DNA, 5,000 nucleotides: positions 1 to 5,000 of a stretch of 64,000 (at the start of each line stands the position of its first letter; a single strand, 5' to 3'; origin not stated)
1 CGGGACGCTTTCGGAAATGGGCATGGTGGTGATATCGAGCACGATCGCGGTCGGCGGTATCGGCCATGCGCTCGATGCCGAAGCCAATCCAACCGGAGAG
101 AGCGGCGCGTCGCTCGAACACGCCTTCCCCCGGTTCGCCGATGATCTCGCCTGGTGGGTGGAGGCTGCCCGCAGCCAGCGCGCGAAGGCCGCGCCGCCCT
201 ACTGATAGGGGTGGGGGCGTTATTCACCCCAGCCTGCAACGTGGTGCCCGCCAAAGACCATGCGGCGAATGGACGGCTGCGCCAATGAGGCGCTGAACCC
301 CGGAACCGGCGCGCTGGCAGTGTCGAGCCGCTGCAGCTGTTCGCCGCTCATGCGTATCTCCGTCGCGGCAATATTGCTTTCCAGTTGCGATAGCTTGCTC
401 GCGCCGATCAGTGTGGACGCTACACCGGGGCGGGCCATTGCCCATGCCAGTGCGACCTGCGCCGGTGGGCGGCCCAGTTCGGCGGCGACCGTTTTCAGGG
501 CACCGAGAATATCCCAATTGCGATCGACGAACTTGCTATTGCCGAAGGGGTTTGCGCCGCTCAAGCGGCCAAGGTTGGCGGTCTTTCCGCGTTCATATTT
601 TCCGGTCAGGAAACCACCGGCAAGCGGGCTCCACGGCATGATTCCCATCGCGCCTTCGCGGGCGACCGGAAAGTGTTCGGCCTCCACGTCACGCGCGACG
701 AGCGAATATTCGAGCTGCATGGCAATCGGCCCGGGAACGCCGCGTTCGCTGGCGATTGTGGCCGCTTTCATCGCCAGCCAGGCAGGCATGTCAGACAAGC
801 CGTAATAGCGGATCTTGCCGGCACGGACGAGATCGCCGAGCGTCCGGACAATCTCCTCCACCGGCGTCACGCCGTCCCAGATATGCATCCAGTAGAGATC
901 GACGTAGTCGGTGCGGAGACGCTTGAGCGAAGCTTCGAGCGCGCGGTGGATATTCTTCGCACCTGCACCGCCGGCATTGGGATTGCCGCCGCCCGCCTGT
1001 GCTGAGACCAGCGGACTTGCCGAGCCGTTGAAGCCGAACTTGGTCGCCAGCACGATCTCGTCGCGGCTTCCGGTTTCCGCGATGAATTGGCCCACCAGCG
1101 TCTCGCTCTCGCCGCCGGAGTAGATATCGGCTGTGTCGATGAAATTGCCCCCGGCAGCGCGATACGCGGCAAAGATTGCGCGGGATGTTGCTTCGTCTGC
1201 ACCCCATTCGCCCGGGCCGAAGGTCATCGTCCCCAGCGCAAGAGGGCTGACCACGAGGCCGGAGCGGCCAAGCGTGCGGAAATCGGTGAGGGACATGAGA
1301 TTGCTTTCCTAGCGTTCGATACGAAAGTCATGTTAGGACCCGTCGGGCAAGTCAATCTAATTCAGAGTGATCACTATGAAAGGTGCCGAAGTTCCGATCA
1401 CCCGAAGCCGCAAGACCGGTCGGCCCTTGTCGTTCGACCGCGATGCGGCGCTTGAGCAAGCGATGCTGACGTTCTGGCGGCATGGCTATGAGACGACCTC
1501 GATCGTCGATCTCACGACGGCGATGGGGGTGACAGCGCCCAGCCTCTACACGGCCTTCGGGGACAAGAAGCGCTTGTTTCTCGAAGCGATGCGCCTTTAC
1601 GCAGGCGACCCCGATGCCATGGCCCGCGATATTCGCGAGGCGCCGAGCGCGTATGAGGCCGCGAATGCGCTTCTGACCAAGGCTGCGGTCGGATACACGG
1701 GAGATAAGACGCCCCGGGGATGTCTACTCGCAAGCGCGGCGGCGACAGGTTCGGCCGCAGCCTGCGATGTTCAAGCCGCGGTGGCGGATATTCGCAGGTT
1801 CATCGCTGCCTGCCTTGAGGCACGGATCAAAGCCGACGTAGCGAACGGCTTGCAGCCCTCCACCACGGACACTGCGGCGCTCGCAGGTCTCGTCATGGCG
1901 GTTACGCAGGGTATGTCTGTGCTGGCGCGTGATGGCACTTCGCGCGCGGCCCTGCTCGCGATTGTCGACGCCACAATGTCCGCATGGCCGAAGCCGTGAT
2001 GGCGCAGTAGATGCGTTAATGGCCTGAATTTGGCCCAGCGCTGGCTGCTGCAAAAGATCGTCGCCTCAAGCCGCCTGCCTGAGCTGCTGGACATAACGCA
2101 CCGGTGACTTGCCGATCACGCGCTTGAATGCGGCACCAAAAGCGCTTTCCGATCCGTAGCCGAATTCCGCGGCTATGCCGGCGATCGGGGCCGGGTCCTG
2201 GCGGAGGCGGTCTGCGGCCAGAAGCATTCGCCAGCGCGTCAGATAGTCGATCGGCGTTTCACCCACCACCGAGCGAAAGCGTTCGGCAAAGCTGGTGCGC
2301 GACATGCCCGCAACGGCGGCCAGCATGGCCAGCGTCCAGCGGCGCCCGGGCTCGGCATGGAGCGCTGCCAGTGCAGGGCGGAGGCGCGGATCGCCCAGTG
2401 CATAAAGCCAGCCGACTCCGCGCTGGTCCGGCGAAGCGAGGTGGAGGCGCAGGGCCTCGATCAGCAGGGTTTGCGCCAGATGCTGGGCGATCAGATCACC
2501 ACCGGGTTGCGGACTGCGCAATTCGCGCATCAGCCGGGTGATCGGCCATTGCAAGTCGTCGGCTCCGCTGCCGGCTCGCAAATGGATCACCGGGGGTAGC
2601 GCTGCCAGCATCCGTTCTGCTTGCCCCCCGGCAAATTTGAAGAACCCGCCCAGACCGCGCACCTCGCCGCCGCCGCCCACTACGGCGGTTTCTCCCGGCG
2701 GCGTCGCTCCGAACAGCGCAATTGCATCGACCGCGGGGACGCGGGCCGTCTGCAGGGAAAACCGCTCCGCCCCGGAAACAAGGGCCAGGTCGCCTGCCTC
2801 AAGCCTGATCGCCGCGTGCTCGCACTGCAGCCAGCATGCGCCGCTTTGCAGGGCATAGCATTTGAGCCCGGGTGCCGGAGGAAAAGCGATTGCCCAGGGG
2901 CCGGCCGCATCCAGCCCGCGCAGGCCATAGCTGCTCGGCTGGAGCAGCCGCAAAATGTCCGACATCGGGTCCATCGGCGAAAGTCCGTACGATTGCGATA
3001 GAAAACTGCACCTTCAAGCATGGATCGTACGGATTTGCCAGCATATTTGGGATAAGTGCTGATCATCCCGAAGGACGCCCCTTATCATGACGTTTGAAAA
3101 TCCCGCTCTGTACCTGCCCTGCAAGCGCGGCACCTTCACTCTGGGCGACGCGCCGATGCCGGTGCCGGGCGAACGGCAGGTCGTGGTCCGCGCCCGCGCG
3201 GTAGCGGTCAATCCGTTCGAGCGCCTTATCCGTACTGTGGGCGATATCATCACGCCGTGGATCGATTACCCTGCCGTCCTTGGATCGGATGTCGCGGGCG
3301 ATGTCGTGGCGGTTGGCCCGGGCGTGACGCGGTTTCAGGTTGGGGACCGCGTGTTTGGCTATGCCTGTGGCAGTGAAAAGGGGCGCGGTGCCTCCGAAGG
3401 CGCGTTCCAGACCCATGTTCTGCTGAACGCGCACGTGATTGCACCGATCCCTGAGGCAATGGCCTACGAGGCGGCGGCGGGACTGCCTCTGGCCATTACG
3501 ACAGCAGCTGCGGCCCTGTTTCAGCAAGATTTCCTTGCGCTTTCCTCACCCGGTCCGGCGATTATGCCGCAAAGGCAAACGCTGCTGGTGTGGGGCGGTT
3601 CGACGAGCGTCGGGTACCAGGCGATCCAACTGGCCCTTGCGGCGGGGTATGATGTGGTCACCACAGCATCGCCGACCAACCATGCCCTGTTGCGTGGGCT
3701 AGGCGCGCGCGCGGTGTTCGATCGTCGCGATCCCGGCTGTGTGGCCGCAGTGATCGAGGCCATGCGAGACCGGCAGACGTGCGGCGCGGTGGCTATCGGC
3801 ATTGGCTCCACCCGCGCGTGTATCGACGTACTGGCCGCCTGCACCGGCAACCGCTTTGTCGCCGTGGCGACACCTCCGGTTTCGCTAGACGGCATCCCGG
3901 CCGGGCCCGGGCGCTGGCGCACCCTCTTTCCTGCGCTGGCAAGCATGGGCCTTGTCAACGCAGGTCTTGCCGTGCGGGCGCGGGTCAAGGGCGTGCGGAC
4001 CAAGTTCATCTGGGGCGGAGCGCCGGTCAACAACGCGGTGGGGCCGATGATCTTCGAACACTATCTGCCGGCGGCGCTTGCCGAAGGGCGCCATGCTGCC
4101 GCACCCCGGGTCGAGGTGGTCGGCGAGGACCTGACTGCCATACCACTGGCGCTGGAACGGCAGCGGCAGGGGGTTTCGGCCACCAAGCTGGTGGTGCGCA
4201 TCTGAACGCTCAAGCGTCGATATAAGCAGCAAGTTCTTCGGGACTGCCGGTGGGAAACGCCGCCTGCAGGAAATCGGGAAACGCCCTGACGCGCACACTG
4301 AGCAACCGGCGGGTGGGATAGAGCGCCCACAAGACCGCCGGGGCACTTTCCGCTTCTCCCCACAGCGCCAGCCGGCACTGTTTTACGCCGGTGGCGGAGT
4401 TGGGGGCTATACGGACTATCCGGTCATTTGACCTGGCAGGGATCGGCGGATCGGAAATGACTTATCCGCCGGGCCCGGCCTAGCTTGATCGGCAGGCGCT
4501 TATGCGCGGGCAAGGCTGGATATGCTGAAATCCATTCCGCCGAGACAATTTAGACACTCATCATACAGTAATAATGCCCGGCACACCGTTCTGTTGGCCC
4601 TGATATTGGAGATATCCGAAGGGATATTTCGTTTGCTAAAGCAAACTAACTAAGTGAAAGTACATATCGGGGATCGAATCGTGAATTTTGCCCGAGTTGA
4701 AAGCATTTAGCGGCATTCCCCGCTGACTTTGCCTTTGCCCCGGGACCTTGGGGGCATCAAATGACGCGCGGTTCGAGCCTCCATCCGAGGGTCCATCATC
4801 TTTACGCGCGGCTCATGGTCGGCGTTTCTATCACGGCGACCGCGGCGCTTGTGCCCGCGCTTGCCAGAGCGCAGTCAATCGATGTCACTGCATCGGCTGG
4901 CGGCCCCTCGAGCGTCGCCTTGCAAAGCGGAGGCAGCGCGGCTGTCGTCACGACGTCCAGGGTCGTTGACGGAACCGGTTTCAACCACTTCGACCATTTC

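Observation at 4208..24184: The TPS locus is bounded by two 5'-truncated gene remnants, an island-like replacement of a divergent promoter region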

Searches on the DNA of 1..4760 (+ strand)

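Call 47: search_dna_similar(query=window:1-4760:+, collection=plasmids, mode=distant, max_rows=12)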
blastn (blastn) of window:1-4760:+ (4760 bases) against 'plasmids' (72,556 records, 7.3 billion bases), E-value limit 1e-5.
Records with a match: 314; places in all: 338; records where one place covers at least 80% of the query: 0.
Best place of each record, by identity: 80-90% 1; 60-80% 313.
By first word of the organism name: Rhizobium 154; Agrobacterium 26; Sinorhizobium 23; Streptomyces 12; Paraburkholderia 9; Mycetohabitans 9; Burkholderia 7; Shinella 6; Paracoccus 6; Methylobacterium 4; and 36 more.
By predicted mobility (MOB-suite, as given by PLSDB): non-mobilizable 171; conjugative 93; mobilizable 50.
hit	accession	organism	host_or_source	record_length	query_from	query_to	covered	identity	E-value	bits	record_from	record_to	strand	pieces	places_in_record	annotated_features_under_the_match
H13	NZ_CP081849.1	Polymorphobacter megasporae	Megaspora,lichen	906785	2102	4196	44%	64.2%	5e-76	296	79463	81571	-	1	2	zinc-binding alcohol dehydrogenase family protein | AraC family transcriptional regulator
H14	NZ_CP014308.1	Burkholderia sp. PAMC 26561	single cell,lichen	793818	217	1774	33%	70.4%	0e+0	699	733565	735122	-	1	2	aldo/keto reductase | TetR/AcrR family transcriptional regulator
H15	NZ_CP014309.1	Burkholderia sp. PAMC 26561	single cell,lichen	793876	217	1774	33%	70.4%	0e+0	699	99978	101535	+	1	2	aldo/keto reductase | TetR/AcrR family transcriptional regulator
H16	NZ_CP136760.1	Palleronia sp. LCG004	cell culture,Intertidal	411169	287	1611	28%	73.0%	0e+0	768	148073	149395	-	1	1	aldo/keto reductase | TetR/AcrR family transcriptional regulator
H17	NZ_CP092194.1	Deinococcus sp. KNUC1210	Setaria viridis,cell ...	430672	373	1300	19%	67.3%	1e-77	301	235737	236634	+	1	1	aldo/keto reductase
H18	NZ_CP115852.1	Pseudoroseomonas cervicalis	-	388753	397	1279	18%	66.7%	1e-33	227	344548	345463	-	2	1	aldo/keto reductase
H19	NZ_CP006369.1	Aureimonas sp. AU20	-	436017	577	1278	15%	65.9%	9e-41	178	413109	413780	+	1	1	aldo/keto reductase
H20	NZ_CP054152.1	Agrobacterium vaccinii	Blueberry,pure bacterial culture,Tumor ...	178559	584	1290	15%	65.0%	1e-33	154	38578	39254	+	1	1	aldo/keto reductase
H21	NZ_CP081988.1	Shinella oryzae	cell culture,rhizosphere soil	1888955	574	1279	15%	64.9%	7e-36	162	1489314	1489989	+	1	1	none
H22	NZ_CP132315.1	Shinella oryzae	Homo sapiens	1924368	582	1279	15%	64.9%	7e-36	161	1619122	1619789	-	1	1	none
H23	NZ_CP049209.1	Agrobacterium rubi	Raspberry,cell culture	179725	582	1290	15%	63.6%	2e-16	98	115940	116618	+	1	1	aldo/keto reductase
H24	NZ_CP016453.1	Sphingobium sp. RAC03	Microbial isolate,Algal phycosphere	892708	590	1278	14%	64.6%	3e-27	133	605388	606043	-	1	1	aldo/keto reductase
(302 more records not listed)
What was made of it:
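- Tried and rejected: Only module-level distant matches (AKR-TetR, AraC-ADH) were found (call 47).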

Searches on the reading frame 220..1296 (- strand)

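Call 9: search_protein_families(library=pfam, proteins=[window:220-1296:-], max_evalue=0.01)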
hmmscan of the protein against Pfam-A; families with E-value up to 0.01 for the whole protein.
window:220-1296:- (358 aa): 1 family
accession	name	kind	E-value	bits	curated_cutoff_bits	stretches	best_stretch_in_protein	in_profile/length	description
PF00248.27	Aldo_ket_red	-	7.4e-73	245.6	24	1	19-327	2-289/291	Aldo/keto reductase family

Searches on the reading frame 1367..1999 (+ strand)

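Call 9: search_protein_families(library=pfam, proteins=[window:1367-1999:+], max_evalue=0.01)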
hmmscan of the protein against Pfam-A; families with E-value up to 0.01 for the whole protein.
window:1367-1999:+ (210 aa): 2 families
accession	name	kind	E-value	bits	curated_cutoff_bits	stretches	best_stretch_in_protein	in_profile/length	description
PF00440.29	TetR_N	-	9.1e-09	35.4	24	1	29-74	2-47/47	Bacterial regulatory proteins, tetR family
PF16925.10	TetR_C_13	-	1.8e-05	25.6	27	1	101-188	7-94/109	Tetracyclin repressor-like, C-terminal domain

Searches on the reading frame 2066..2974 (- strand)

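Call 9: search_protein_families(library=pfam, proteins=[window:2066-2974:-], max_evalue=0.01)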
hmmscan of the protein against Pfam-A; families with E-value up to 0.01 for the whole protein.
window:2066-2974:- (302 aa): 3 families
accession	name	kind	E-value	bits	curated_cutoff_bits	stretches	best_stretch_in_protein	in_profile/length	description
PF12852.13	Cupin_6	-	5.4e-38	131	26.7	1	2-180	1-183/183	Cupin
PF12833.13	HTH_18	-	1.2e-20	74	33.6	1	218-296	1-79/80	Helix-turn-helix domain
PF00165.29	HTH_AraC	-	1.3e-14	54.3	26.6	2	206-246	2-42/42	Bacterial regulatory helix-turn-helix proteins, AraC family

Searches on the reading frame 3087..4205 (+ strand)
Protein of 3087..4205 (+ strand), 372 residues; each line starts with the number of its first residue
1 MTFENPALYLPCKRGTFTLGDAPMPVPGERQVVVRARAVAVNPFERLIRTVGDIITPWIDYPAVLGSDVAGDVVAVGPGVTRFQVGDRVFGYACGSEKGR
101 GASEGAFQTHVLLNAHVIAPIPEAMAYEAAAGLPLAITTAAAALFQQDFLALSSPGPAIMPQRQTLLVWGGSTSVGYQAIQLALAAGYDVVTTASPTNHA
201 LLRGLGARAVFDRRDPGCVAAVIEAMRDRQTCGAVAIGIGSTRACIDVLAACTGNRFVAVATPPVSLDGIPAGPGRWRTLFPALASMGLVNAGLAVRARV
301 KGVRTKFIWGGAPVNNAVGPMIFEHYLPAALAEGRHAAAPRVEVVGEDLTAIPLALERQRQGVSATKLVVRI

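Call 9: search_protein_families(library=pfam, proteins=[window:3087-4205:+], max_evalue=0.01)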
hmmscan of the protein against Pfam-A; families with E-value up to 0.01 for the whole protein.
window:3087-4205:+ (372 aa): 3 families
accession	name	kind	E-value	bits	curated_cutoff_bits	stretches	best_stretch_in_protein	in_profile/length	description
PF08240.17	ADH_N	-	6.8e-16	58.8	23.5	1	29-123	2-104/104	Alcohol dehydrogenase GroES-like domain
PF00107.32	ADH_zinc_N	-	0.00042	20.7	31.8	1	175-231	2-58/129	Zinc-binding dehydrogenase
PF16884.10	ADH_N_2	-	0.0033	17.8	31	1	14-92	15-91/108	N-terminal domain of oxidoreductase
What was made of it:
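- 3087..4205 (+): Zn-dependent alcohol dehydrogenase gene (left flank). It forms a conserved divergent pair with the AraC regulator gene at 2066-2974. Pfam ADH_N/ADH_zinc_N (call 9).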

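Call 18: find_encoding_contigs(protein=window:3087-4205:+, flank=10000, max_places=6)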
Protein window:3087-4205:+ (372 aa): no gene with exactly this product is on record in the collection.

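Call 21: find_related_loci(query=window:3087-4205:+, collection=genome_contigs, flank=10000)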
Query window:3087-4205:+ (372 aa) in genome_contigs; peptide patterns used: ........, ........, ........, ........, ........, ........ (x = any residue, [..] = any of these).
101 stretches matched a pattern; 11 encode a relative of the query (tblastn E <= 1e-3); 11 distinct loci.
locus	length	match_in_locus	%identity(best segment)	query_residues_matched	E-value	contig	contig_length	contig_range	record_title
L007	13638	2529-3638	65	4-372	1e-152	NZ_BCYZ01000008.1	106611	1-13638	Sphingomonas pruni NBRC 15498, whole genome shotgun sequence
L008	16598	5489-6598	59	4-372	9e-137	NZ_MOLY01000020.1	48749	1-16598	Sphingomonas montana strain W16RD contig_20, whole genome shotgun sequence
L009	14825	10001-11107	61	5-372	4e-131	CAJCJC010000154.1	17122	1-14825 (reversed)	Alphaproteobacteria bacterium isolate BOG_genome_mining.73 genome assembly, contig: k141_3151881, whole genome shotgun s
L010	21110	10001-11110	55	4-372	5e-126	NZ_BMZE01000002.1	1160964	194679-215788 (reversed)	Devosia pacifica strain KCTC 32437 sequence2, whole genome shotgun sequence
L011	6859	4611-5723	54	4-372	2e-99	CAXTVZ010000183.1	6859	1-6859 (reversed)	MAG TPA_asm: uncultured Acetobacteraceae bacterium isolate private_T1894_metawrap_bin.3 genome assembly, contig: private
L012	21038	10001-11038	45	4-370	1e-88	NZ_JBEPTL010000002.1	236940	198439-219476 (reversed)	Glaciihabitans sp. UYNi722 Ga0504889_02, whole genome shotgun sequence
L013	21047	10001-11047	47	3-372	7e-87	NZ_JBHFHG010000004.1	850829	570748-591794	Herbiconiux liukaitaii strain P20 Scaffold2_1, whole genome shotgun sequence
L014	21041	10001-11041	46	5-372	2e-76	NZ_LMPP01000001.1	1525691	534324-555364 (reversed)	Rathayibacter sp. Leaf185 contig_1, whole genome shotgun sequence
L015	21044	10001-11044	44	4-372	9e-77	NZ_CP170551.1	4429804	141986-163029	Herbiconiux sp. UC225_62 chromosome, complete genome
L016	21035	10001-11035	46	7-372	4e-78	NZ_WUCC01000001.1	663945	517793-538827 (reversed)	Rathayibacter sp. VKM Ac-2754 n1, whole genome shotgun sequence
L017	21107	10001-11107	60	4-372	8e-148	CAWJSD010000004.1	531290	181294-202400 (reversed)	MAG: uncultured Alphaproteobacteria bacterium isolate MFD09671.bin.2.76 genome assembly, contig: contig_15451, whole gen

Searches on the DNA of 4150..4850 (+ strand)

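Call 60: search_rna_families(source=window, start=4150, end=4850, threshold=evalue, max_evalue=1)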
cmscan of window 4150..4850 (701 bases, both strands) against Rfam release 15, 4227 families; matches with E-value up to 1: 0.
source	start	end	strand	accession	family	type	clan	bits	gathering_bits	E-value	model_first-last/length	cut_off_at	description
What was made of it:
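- Tried and rejected: Rfam families in the tpsA upstream region: none (call 60).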

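Call 61: search_dna_similar(query=window:4376-4765:+, collection=plasmids, mode=distant, max_rows=8, max_evalue=0.01)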
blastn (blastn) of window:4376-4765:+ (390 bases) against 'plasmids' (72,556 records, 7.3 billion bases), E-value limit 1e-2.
No match.
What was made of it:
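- Tried and rejected: The upstream region gave no match (call 61).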
